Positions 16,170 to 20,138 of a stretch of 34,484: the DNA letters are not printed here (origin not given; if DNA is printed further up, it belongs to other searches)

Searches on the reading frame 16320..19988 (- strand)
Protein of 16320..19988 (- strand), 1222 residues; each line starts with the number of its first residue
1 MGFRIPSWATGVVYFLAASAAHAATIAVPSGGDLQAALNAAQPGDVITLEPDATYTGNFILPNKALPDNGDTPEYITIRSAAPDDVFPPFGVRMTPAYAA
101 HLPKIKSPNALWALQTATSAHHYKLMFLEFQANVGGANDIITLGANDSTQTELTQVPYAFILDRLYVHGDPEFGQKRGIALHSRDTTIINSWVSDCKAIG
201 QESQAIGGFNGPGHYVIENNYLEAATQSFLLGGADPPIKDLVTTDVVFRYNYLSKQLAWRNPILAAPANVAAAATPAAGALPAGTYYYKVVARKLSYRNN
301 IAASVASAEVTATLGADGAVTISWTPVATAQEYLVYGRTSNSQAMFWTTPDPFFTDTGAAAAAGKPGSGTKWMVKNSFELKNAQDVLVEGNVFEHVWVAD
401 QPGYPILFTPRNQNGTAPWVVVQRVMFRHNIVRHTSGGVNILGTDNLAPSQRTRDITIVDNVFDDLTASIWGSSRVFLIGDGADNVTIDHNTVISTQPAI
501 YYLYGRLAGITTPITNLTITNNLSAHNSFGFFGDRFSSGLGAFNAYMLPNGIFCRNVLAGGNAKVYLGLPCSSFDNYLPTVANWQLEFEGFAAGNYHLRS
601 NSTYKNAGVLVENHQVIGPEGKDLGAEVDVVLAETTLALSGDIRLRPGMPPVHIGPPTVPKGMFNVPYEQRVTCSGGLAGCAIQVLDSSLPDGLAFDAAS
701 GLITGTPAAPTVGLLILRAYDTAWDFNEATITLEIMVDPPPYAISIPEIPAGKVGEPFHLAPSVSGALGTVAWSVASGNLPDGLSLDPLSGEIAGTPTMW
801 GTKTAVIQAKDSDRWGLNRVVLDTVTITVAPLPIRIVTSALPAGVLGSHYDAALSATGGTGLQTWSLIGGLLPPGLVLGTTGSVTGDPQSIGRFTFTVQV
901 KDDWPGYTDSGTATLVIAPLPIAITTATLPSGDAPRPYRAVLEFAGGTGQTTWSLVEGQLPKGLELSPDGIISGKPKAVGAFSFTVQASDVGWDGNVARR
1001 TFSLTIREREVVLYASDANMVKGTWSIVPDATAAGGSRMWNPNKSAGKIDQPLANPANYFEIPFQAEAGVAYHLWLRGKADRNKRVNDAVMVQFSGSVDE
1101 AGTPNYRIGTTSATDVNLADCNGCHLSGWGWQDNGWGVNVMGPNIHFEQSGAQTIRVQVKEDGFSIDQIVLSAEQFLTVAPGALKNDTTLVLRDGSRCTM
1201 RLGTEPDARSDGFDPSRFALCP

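Call 44: search_protein_families(library=pfam, proteins=[window:16320-19988:-], max_evalue=0.001)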
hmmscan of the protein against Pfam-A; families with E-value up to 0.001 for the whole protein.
window:16320-19988:- (1222 aa): 2 families
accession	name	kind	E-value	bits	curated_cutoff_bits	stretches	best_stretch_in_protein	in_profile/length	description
PF05345.18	He_PIG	-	5e-27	94.6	24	4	928-1006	9-95/96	Putative Ig domain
PF13229.12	Beta_helix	-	0.00047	20.3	25.9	0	378-506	49-148/158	Right handed beta helix region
